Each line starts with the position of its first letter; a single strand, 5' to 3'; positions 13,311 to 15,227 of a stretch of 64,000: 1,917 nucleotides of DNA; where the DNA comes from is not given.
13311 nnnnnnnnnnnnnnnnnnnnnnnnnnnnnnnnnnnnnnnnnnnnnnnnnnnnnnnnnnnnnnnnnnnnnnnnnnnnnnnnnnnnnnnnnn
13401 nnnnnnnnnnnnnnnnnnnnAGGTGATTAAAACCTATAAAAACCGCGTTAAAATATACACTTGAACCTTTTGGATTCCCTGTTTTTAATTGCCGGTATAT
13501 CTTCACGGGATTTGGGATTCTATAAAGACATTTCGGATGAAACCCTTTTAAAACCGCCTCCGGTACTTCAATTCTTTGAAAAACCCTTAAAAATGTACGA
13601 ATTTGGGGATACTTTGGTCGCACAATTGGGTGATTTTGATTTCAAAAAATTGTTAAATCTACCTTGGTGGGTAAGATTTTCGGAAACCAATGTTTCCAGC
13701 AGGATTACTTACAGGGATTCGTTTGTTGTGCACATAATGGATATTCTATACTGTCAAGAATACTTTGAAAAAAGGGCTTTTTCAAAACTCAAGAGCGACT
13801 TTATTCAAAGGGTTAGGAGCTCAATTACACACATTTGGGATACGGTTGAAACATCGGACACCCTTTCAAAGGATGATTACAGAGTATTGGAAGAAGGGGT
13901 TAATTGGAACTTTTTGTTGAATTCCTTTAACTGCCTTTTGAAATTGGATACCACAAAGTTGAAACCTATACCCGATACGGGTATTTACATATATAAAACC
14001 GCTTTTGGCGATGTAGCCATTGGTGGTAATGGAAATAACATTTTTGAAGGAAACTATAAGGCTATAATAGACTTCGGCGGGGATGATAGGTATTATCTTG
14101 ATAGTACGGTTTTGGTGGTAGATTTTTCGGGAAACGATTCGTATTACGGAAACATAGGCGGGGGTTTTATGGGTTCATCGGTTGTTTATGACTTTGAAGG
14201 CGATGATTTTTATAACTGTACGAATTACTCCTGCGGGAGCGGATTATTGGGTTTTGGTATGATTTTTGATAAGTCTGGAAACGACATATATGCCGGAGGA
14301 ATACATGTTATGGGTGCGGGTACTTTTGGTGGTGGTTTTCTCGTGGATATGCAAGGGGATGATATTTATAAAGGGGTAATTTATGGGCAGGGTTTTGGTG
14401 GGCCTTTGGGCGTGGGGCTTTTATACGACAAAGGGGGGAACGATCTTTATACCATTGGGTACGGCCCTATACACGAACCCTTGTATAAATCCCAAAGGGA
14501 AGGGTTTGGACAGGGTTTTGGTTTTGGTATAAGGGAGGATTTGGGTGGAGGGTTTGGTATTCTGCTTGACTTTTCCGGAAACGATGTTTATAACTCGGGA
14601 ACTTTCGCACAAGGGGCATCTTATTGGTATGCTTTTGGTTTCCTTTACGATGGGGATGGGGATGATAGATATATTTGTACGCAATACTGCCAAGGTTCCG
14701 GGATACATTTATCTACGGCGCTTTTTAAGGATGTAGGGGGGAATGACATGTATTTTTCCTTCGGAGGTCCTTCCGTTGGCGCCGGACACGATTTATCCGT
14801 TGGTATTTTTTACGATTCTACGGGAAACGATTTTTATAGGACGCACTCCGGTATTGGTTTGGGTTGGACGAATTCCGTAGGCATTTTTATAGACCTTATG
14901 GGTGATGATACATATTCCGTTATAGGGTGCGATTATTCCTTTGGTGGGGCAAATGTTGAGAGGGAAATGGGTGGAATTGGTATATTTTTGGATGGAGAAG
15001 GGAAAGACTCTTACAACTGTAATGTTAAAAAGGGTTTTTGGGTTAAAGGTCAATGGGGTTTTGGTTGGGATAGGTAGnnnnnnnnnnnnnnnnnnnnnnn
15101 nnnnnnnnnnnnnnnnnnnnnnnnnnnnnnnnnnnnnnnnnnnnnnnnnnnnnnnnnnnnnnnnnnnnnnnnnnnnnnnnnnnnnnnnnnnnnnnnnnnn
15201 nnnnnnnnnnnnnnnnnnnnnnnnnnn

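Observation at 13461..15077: Protein built of ~12 tandem 26-aa Gly/Asp-rich repeats (GxDxY…QGxG): putative novel beta-solenoid / Ca-binding beta-roll-like family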

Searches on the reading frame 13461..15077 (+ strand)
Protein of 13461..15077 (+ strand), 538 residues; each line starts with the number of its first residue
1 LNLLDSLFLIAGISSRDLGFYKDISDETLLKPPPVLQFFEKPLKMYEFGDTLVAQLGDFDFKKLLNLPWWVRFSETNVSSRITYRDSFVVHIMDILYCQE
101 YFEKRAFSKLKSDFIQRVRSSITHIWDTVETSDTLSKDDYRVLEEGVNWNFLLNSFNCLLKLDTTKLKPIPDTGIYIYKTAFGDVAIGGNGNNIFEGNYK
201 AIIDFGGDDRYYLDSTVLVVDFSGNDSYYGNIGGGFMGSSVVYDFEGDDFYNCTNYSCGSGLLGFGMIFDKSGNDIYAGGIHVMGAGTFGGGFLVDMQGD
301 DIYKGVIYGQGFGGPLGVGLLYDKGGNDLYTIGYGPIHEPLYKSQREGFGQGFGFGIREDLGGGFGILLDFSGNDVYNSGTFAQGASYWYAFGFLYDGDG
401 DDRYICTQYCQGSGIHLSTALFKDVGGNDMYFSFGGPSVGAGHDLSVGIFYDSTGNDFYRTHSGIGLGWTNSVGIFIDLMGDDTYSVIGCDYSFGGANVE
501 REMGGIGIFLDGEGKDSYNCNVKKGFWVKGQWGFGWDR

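Call 3: search_protein_families(library=pfam, proteins=[window:13461-15074:+], max_evalue=10)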
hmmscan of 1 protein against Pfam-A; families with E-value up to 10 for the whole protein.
window:13461-15074:+ (538 aa): 0 families

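Call 4: search_protein_families(library=ncbifam, proteins=[window:13461-15074:+], max_evalue=10)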
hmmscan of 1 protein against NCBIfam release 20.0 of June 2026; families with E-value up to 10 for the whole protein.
window:13461-15074:+ (538 aa): 0 families

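Call 5: search_solved_structures(query=window:13461-15074:+, max_evalue=10, show_alignments=2)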
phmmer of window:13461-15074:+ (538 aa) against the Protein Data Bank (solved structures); distinct sequences matched with E-value up to 10: 0.

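Call 7: find_homologous_proteins(query=window:13461-15074:+, max_evalue=0.001)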
Query window:13461-15074:+ (538 aa): 2237 proteins with E <= 0.001 among 8000 candidates; the best 120 are listed.
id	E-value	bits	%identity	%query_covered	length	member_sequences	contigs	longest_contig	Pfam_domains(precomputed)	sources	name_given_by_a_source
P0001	0.0e+0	1134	89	100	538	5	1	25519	-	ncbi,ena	-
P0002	1.2e-286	970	81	94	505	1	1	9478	-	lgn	-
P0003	7.5e-243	826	66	100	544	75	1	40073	-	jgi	jgi:hypothetical protein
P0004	5.1e-236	803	64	98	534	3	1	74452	-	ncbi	-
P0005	7.5e-235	799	64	100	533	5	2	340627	-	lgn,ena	-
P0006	3.2e-228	777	61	100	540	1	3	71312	-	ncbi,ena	-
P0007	2.6e-226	771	61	100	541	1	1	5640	-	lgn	-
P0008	1.3e-199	683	59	92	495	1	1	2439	-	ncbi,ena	-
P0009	1.3e-167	577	51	100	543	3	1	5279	-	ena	-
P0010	5.5e-165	568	50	100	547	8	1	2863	-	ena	-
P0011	1.2e-164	567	50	100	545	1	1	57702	-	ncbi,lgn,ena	-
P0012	1.8e-163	563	50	100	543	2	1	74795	-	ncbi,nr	ncbi:MAG: hypothetical protein GXO39_07920 [Thermotogae bacterium]|nr:hypothetical protein [Thermoto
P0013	7.4e-163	561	50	100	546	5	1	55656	-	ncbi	-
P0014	1.6e-160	554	50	99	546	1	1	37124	-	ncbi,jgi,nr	ncbi:MAG: hypothetical protein GXO29_02040 [Thermotogae bacterium]|nr:hypothetical protein [Thermoto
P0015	4.7e-108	380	59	52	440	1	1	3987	PF00005.34,PF13304.13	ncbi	ncbi:MAG: ATP-binding cassette domain-containing protein [Candidatus Caldipriscus sp.]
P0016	2.6e-88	315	35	100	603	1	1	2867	-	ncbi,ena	-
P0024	3.6e-81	292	35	99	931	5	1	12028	PF02985.29,PF03130.23,PF13646.13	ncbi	ncbi:MAG: HEAT repeat domain-containing protein [candidate division WOR-3 bacterium]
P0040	4.6e-78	281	41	74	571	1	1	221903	-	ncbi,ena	-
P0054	1.5e-76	276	44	67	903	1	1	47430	PF13646.13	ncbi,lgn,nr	ncbi:MAG: hypothetical protein JXA60_03420 [Candidatus Coatesbacteria bacterium]|nr:hypothetical pro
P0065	1.1e-75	273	36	100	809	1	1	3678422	-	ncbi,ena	-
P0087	1.4e-74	270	32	100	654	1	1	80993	-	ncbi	ncbi:MAG: hypothetical protein WCE90_00315 [Candidatus Zixiibacteriota bacterium]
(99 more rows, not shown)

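Call 13: search_protein_families(library=pfam, proteins=[P0024, P0054, P0065, P0087, P0016, P0040, P0015], max_evalue=0.1)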
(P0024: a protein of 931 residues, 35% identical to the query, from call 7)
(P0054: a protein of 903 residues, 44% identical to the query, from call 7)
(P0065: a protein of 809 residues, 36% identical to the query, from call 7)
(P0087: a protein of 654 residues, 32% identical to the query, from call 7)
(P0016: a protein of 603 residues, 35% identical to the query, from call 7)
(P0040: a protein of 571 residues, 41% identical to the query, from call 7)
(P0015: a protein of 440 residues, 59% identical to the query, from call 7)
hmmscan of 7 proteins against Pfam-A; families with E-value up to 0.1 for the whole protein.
P0024 (931 aa): 7 families
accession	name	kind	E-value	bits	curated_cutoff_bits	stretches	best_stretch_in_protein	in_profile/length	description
PF13646.12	HEAT_2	-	1.8e-23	83.1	27.7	3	770-827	29-87/88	HEAT repeats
PF02985.28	HEAT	-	2.5e-08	33.9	23.5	0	774-799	2-27/31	HEAT repeat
PF03130.22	HEAT_PBS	-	7e-08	32.7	20.9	1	788-814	1-27/27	PBS lyase HEAT-like repeat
PF06739.17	SBBP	-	0.0031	17.9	20.5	0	377-397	11-30/38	Beta-propeller repeat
PF12717.13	Cnd1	-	0.032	14.7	26.4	0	707-822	3-106/162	non-SMC mitotic condensation complex subunit 1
PF21581.3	SCD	-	0.039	14.7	27.5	0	765-809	23-67/75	Stromalin conservative domain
PF13513.12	HEAT_EZ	-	0.061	14.3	27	0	771-799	27-55/55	HEAT-like repeat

P0054 (903 aa): 2 families
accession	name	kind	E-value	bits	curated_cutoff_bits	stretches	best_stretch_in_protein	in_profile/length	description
PF13646.12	HEAT_2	-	3.7e-07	30.8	27.7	1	784-835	3-55/88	HEAT repeats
PF02985.28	HEAT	-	0.011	16.4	23.5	0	711-739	1-29/31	HEAT repeat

P0065 (809 aa): 1 family
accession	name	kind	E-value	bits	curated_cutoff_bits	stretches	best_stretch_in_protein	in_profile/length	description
PF13646.12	HEAT_2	-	0.058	14.1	27.7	0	731-792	20-82/88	HEAT repeats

P0087 (654 aa): 0 families

P0016 (603 aa): 0 families

P0040 (571 aa): 0 families

P0015 (440 aa): 2 families
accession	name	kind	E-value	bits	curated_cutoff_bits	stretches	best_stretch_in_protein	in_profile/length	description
PF13304.12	AAA_21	-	1.8e-06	28.7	27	1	276-333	241-301/304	AAA domain, putative AbiEii toxin, Type IV TA system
PF00005.33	ABC_tran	-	1.9e-06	29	25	1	273-300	109-136/137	ABC transporter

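Call 15: find_encoding_contigs(protein=P0065, flank=8000, max_places=3)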
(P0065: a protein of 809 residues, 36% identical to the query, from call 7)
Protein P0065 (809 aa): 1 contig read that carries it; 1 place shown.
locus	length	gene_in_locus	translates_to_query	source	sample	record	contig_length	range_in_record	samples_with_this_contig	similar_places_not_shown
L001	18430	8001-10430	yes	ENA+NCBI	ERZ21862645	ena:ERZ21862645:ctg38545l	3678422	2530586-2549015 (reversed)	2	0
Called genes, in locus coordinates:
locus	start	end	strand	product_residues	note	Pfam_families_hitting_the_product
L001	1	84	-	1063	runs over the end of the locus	PF00932:LTD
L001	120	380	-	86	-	-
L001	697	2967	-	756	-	PF13424:TPR_12, PF13424:TPR_12, PF17874:TPR_MalT, PF13424:TPR_12, PF00158:Sigma54_activat, PF14532:Sigma54_activ_2, PF25601:AAA_lid_14, PF02954:HTH_8, +9 more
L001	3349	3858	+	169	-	PF04542:Sigma70_r2, PF08281:Sigma70_r4_2, PF04545:Sigma70_r4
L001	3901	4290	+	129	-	PF13490:zf-HC2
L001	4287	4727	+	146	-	-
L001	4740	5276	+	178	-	PF07813:LTXXQ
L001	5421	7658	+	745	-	PF13620:CarboxypepD_reg (weak)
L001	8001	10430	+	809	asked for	-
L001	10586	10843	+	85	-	PF04994:TfoX_C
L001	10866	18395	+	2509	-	PF25248:Ig_CFAP65_8th (faint), PF00082:Peptidase_S8, PF07610:DUF1573 (faint), PF15780:ASH (faint), PF22073:Cep192_D4, PF22544:HYDIN_VesB_CFA65-like_Ig, PF24291:Ig_CFAP65 (faint)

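Call 17: find_encoding_contigs(protein=P0040, flank=8000, max_places=2)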
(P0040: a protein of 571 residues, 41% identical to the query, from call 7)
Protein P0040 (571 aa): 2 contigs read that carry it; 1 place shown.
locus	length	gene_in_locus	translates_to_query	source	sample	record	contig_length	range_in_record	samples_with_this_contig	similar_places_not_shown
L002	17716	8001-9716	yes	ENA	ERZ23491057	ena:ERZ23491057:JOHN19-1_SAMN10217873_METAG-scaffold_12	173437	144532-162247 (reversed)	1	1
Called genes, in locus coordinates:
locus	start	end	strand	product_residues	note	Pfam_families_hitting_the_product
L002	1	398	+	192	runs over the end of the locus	PF18962:Por_Secre_tail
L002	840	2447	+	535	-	PF00515:TPR_1 (weak), PF13424:TPR_12 (weak), PF00515:TPR_1, PF07719:TPR_2 (weak), PF13414:TPR_11, PF13432:TPR_16 (weak), PF13431:TPR_17 (weak), PF14559:TPR_19 (weak), +3 more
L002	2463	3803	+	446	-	PF02310:B12-binding, PF04055:Radical_SAM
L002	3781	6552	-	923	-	PF13485:Peptidase_MA_2 (weak), PF07676:PD40 (faint), PF26550:Tricorn_2nd, PF26549:Tricorn_N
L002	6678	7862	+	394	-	-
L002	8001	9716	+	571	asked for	-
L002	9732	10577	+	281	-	PF03130:HEAT_PBS (faint), PF02985:HEAT (faint), PF13646:HEAT_2 (weak)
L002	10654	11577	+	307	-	PF02567:PhzC-PhzF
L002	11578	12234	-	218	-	PF13487:HD_5, PF01966:HD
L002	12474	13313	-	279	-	PF02732:ERCC4 (faint)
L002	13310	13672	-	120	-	PF01050:MannoseP_isomer (weak), PF07883:Cupin_2, PF02311:AraC_binding (weak)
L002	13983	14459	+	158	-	PF01750:HycI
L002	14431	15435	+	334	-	PF17179:Fer4_22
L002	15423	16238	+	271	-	PF00175:NAD_binding_1, PF10418:DHODB_Fe-S_bind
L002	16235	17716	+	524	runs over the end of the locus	PF04879:Molybdop_Fe4S4 (weak), PF01568:Molydop_binding (weak)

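Call 18: find_encoding_contigs(protein=P0005, flank=8000, max_places=2)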
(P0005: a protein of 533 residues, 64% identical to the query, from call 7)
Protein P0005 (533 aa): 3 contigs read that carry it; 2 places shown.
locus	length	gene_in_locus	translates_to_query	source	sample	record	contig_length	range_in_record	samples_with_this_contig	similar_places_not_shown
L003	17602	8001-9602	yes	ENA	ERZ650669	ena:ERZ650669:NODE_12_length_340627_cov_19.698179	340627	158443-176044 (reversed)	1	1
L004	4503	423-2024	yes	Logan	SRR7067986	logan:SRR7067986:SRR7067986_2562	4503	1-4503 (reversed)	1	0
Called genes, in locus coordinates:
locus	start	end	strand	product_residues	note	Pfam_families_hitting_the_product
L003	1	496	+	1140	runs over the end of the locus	PF13588:HSDR_N_2 (faint), PF20465:MmeI_hel (weak), PF02384:N6_Mtase (faint), PF20473:MmeI_Mtase (weak), PF07669:Eco57I, PF12950:TaqI_C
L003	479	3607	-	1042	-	PF04357:TamB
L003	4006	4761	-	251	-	PF01513:NAD_kinase, PF20143:NAD_kinase_C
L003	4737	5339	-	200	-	PF00753:Lactamase_B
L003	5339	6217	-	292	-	PF02899:Phage_int_SAM_1, PF00589:Phage_integrase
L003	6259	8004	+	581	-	PF13091:PLDc_2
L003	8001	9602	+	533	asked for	-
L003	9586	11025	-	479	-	PF00749:tRNA-synt_1c, PF19269:Anticodon_2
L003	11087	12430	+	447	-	PF00202:Aminotran_3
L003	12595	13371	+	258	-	PF00004:AAA, PF05496:RuvB_N, PF17864:AAA_lid_4, PF05491:WHD_RuvB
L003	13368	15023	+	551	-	-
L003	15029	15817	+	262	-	-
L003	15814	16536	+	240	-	PF01351:RNase_HII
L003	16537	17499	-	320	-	PF00291:PALP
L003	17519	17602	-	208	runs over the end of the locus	PF01694:Rhomboid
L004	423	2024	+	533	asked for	-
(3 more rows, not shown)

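Call 21: predict_structure(alignment_id=A1)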
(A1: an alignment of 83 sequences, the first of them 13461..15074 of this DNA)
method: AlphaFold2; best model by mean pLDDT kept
length: 538 residues; sequences in the alignment: 83
mean_pLDDT: 94.3   pTM: 0.94
mean pLDDT of the five models: 94.3, 94.3, 93.9, 93.8, 93.8
residues with pLDDT >= 90: 465; 70-90: 68; 50-70: 5; < 50: 0
segments of 3 or more residues with pLDDT < 50: none
pLDDT, mean of each block of 10 residues (from residue 1): 90 95 93 97 97 96 93 90 82 95 97 96 85 90 96 98 91 88 94 94 97 96 98 97 98 97 98 97 97 98 97 98 98 84 85 95 98 97 96 98 95 97 98 91 97 97 92 97 95 90 90 95 89 94
secondary structure, 60 per line:
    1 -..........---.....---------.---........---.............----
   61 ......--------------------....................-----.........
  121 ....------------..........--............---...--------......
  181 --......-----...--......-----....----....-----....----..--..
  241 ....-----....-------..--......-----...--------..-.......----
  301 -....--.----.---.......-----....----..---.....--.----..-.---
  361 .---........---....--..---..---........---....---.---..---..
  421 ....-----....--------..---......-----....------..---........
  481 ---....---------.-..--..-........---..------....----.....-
elements in order: H2-11 H15-19 H33-40 H44-56 H61-66 H87-106 H112-124 H137-146 H149-160 E175-180 E183-188 E194-196 E199-204 E210-213 E218-221 E227-230 E239-244 E250-253 E265-270 E276-278 E290-296 E302-305 E317-323 E329-332 E342-346 E365-372 E376-379 E392-399 E403-406 E419-424 E430-433 E447-452 E458-461 E473-480 E484-487 E506-513 E525-528 E533-537

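Call 25: find_related_loci(query=A1, collection=genome_contigs, flank=6000)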
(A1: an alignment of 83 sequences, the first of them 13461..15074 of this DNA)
Query A1 (538 aa) in genome_contigs; peptide patterns used: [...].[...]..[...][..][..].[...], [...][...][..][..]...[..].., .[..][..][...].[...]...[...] (x = any residue, [..] = any of these).
599 stretches matched a pattern (row limit reached: there are more); 543 encode a relative of the query (tblastn E <= 1e-3); the best 80 are kept; 80 distinct loci.
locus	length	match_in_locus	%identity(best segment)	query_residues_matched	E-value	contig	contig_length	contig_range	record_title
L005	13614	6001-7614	61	1-537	0e+0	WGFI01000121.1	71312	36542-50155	MAG: candidate division WOR-3 bacterium isolate S146_79 k151_871107, whole genome shotgun sequence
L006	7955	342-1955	89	1-538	0e+0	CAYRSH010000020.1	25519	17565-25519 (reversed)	MAG TPA_asm: uncultured bacterium isolate binchicken_co71_159 genome assembly, contig: NODE_793_length_25519_cov_32.6065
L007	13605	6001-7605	50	9-538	4e-146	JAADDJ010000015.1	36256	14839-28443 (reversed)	MAG: Thermotogota bacterium isolate L_MaxBin.116 contig-127_699, whole genome shotgun sequence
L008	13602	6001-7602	66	1-538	0e+0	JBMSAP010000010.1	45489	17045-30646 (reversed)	MAG: Candidatus Caldipriscus sp. isolate Caldipriscus-CON-C-r02 Caldipriscus-CON-C-r02_k141_441948, whole genome shotgun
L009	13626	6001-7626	38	33-538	7e-100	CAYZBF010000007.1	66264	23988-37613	MAG TPA_asm: uncultured bacterium isolate binchicken_co100_433 genome assembly, contig: NODE_563_length_66264_cov_8.5887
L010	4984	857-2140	44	128-538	2e-94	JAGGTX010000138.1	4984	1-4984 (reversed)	MAG: candidate division WOR-3 bacterium isolate AUK059 PB_MBMC_013_c_000000000386, whole genome shotgun sequence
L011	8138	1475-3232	35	1-537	1e-91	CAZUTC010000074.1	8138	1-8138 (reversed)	MAG TPA_asm: uncultured bacterium isolate binchicken_co349_126 genome assembly, contig: NODE_3411_length_8138_cov_11.384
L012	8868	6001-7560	38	33-518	6e-91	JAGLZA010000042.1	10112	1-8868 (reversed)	MAG: candidate division WOR-3 bacterium isolate RS_13_48 ZL320.bin.48.fa_42, whole genome shotgun sequence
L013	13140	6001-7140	46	175-537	1e-90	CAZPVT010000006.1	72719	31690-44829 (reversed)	MAG TPA_asm: uncultured bacterium isolate SRP231805_co4_154 genome assembly, contig: k141_64930, whole genome shotgun se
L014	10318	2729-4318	38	33-538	4e-90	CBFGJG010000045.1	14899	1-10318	MAG: candidate division WOR-3 bacterium isolate JZ-2_202302_bins_143.1 genome assembly, contig: NODE_45_length_14899_cov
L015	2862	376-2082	36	4-538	8e-92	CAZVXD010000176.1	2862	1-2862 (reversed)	MAG TPA_asm: uncultured bacterium isolate binchicken_co116_46 genome assembly, contig: NODE_49035_length_2862_cov_6.9401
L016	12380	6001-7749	35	1-538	9e-90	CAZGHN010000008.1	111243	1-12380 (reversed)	MAG TPA_asm: uncultured bacterium isolate SRP323688_co1_166 genome assembly, contig: NODE_349_length_111243_cov_17.87905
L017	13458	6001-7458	39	96-537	2e-89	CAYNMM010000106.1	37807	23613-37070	MAG TPA_asm: uncultured bacterium isolate binchicken_co219_312 genome assembly, contig: k141_1326932, whole genome shotg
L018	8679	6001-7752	36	17-537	2e-89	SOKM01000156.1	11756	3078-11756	MAG: Candidatus Cloacimonadota bacterium isolate E44_bin80 NODE_2286_length_11756_cov_7.849329, whole genome shotgun seq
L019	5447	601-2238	37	27-538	5e-89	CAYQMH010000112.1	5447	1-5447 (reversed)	MAG TPA_asm: uncultured bacterium isolate binchicken_co34_518 genome assembly, contig: NODE_27290_length_5447_cov_29.110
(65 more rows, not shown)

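Call 44: search_protein_representatives(protein=window:13461-15074:+)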
Query: 538 residues. Proteins with E-value up to 0.001 (for the whole library): 3169; up to 1e-10: 2383; up to 1e-30: 1447. The best 150 are listed.
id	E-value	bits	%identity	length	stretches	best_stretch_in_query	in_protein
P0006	1.0e-228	777.1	61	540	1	3-537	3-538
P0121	2.1e-90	320.4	47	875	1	152-538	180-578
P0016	8.2e-89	315.1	48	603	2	232-537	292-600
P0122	2.3e-87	310.4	48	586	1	171-520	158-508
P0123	7.8e-84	298.7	46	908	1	147-537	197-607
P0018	1.2e-83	298.1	39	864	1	13-535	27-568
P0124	5.7e-82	292.6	45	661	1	164-537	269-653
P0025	1.7e-81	291.0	47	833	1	184-535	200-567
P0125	2.7e-81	290.3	48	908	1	168-537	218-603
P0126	1.1e-80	288.4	45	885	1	120-537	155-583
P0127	5.3e-79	282.8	44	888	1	147-537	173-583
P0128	1.2e-78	281.6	44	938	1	173-537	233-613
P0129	3.6e-78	280.0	46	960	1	170-537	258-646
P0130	4.0e-78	279.9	46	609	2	259-538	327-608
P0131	7.0e-78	279.1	44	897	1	135-537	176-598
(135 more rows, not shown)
